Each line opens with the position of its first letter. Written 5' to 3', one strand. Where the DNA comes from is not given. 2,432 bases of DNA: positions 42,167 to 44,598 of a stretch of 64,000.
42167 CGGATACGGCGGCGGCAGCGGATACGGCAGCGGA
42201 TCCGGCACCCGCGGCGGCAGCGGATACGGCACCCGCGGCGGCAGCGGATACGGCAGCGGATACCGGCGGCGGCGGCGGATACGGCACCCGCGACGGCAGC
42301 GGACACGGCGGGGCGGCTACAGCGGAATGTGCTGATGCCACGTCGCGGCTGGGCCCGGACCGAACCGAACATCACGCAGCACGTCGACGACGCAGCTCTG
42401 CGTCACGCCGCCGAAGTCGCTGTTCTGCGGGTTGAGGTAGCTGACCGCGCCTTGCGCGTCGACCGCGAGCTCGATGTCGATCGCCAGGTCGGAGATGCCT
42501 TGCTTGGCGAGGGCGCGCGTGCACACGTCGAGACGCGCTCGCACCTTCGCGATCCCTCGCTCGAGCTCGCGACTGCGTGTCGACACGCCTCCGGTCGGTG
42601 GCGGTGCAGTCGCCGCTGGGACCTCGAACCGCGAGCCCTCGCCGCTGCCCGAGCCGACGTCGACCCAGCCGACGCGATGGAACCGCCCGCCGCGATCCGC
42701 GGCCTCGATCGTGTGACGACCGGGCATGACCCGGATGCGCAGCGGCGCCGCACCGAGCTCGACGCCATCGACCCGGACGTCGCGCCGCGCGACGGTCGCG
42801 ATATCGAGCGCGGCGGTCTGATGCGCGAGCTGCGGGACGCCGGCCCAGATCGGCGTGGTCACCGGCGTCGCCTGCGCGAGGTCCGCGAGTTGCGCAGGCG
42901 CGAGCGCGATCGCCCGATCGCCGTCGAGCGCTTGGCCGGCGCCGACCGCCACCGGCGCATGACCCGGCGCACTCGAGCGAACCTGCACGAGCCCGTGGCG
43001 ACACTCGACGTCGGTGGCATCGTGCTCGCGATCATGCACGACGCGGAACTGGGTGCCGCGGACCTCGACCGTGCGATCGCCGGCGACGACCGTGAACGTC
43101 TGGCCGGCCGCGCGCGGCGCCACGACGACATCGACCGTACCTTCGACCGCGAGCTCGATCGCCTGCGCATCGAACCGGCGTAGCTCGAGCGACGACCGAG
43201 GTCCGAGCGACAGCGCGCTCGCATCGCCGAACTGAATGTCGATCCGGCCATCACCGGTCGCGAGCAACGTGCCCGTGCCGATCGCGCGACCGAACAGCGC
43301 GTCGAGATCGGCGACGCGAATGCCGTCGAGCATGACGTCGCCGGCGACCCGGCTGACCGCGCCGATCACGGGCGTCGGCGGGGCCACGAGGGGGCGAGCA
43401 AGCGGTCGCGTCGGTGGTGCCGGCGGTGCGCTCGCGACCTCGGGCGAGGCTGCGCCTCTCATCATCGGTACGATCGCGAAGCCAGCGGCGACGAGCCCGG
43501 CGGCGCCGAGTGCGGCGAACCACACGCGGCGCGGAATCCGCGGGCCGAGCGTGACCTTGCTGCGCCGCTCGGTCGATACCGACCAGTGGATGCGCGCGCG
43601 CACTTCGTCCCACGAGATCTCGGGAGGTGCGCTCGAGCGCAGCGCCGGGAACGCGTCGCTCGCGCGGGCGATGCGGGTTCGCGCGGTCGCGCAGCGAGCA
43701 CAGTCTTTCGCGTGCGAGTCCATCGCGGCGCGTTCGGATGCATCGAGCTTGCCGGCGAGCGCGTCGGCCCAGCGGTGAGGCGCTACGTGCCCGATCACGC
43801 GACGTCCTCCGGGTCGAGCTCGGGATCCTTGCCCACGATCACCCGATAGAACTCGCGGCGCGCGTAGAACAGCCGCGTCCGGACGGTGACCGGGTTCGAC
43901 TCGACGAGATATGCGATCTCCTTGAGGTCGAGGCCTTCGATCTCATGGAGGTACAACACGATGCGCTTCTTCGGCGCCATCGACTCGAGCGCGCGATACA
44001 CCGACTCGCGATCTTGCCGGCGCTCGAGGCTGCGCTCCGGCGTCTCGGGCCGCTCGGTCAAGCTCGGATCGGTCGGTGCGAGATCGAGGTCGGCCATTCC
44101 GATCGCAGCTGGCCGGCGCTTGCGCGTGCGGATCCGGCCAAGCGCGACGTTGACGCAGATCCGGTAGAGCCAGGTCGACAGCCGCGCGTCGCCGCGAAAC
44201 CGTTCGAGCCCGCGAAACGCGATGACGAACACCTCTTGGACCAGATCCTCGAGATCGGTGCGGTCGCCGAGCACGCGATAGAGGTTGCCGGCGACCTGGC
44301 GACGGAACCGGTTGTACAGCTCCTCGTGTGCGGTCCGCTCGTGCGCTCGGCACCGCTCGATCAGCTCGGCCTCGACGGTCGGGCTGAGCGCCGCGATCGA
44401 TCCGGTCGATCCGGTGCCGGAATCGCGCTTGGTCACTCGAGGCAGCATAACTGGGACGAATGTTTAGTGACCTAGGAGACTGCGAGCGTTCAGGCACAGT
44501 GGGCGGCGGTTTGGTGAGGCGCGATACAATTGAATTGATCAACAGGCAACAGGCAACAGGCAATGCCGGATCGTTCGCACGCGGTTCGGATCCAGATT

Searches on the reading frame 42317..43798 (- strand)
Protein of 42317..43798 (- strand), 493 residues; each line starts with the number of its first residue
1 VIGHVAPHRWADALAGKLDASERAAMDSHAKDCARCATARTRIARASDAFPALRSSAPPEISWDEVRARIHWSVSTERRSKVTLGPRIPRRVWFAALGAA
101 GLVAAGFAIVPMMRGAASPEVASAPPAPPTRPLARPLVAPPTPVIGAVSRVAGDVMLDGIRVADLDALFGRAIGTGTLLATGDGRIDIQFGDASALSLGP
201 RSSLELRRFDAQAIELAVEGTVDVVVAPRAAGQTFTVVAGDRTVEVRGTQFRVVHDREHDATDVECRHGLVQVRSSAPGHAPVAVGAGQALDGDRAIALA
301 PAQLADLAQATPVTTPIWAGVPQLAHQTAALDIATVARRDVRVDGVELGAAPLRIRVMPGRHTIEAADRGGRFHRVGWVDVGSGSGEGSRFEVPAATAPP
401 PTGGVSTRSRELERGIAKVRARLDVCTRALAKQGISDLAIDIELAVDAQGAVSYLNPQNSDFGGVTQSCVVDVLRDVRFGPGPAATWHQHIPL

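Call 47: search_protein_families(library=pfam, proteins=[window:42317-43798:-], max_evalue=0.001)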
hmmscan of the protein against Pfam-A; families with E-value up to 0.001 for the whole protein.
window:42317-43798:- (493 aa): 1 family
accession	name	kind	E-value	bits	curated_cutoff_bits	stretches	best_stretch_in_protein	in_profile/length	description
PF04773.18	FecR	-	1e-11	45.6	24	1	180-271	4-96/97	FecR protein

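Call 49: find_homologous_proteins(query=window:42317-43798:-, max_evalue=1e-30)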
Query window:42317-43798:- (493 aa): 484 proteins with E <= 1e-30 among 8000 candidates; the best 120 are listed.
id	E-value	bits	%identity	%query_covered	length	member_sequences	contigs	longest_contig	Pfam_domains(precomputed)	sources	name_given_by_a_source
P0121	0.0e+0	1069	100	100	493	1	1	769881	PF04773.19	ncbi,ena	-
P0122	8.1e-283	957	90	100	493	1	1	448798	PF04773.19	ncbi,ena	-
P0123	1.6e-277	939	88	100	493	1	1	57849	PF04773.19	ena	-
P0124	7.2e-147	508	54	100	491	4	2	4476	PF04773.19,PF13490.12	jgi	-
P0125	1.9e-146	507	55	100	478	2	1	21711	PF04773.19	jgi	-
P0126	2.6e-146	506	54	100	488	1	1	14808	PF04773.19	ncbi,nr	ncbi:MAG: FecR domain-containing protein [Deltaproteobacteria bacterium]|nr:FecR domain-containing p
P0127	7.1e-146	505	55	100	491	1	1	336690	PF04773.19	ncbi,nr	ncbi:MAG: FecR family protein [Myxococcota bacterium]|nr:FecR family protein [Myxococcota bacterium]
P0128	6.2e-145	502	55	100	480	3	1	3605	PF04773.19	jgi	-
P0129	7.6e-145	502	53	100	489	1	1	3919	PF04773.19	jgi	jgi:FecR-like protein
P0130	2.4e-143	497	52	100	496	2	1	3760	PF04773.19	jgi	-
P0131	5.9e-143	495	54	99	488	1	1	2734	PF04773.19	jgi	jgi:hypothetical protein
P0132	7.6e-143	495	52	100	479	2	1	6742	PF04773.19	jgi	-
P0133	9.1e-143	495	53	100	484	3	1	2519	PF04773.19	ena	-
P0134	3.9e-142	493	53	100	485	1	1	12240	PF04773.19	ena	-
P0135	5.4e-142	492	53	100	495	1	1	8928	PF04773.19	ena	-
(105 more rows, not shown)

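Call 50: find_encoding_contigs(protein=P0121, flank=5000, max_places=2)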
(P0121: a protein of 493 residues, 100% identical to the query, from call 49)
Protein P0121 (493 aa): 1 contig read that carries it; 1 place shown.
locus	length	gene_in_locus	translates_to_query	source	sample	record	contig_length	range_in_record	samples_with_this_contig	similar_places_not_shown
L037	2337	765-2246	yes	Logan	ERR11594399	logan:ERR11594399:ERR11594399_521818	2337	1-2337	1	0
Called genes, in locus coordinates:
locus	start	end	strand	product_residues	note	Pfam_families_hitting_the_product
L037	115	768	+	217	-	PF04542:Sigma70_r2, PF08281:Sigma70_r4_2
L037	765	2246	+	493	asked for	PF04773:FecR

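Call 51: find_encoding_contigs(protein=P0122, flank=5000, max_places=2)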
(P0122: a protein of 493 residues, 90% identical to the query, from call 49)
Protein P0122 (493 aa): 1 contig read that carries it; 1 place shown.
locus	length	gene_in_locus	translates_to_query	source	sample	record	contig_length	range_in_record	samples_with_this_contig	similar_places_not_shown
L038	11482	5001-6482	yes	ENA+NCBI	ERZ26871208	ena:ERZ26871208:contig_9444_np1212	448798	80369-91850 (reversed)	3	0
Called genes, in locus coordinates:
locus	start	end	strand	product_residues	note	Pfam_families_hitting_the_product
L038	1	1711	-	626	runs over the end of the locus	PF02574:S-methyl_trans, PF02219:MTHFR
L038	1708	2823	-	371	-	PF09752:ABHD18 (faint), PF00561:Abhydrolase_1 (weak)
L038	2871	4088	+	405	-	-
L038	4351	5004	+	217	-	PF04542:Sigma70_r2, PF08281:Sigma70_r4_2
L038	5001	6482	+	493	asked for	PF04773:FecR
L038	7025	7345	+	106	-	PF05635:23S_rRNA_IVP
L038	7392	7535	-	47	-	-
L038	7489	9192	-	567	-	PF03417:AAT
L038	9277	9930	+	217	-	PF12773:DZR (faint)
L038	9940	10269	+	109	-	-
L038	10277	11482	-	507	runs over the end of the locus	PF13442:Cytochrome_CBB3 (faint)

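Call 52: find_encoding_contigs(protein=P0123, flank=5000, max_places=2)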
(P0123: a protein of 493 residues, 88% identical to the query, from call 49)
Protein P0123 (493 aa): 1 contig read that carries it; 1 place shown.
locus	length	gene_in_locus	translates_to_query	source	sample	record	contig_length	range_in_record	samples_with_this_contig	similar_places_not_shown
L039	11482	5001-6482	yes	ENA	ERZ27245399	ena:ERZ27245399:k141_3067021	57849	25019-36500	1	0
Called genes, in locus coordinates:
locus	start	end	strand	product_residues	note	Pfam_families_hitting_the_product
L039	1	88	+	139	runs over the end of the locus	-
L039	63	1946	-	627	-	PF02574:S-methyl_trans, PF02219:MTHFR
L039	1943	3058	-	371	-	PF09752:ABHD18 (faint), PF00561:Abhydrolase_1 (weak)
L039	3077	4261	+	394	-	-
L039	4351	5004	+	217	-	PF04542:Sigma70_r2, PF08281:Sigma70_r4_2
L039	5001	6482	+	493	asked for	PF04773:FecR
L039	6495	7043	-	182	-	PF13505:OMP_b-brl (weak)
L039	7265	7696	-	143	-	-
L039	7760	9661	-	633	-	PF00890:FAD_binding_2 (faint), PF01266:DAO (faint), PF07992:Pyr_redox_2 (faint), PF00732:GMC_oxred_N, PF05199:GMC_oxred_C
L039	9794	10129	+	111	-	-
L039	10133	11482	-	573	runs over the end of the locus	PF13646:HEAT_2, PF03130:HEAT_PBS (faint)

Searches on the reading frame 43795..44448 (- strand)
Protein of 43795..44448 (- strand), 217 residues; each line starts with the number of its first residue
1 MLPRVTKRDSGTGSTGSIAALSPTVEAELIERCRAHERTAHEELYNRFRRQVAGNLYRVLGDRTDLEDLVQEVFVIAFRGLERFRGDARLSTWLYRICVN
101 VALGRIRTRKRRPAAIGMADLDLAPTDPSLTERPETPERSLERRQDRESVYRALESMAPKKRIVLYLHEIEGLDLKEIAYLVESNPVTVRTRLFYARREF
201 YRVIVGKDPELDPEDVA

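Call 47: search_protein_families(library=pfam, proteins=[window:43795-44448:-], max_evalue=0.001)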
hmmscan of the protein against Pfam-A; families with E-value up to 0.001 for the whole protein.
window:43795-44448:- (217 aa): 2 families
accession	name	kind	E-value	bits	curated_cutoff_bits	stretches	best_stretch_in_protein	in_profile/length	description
PF04542.20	Sigma70_r2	-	1.2e-17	63.9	24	1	44-112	1-71/71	Sigma-70 region 2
PF08281.18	Sigma70_r4_2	-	8.1e-10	38.6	25.7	1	148-198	2-52/54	Sigma-70, region 4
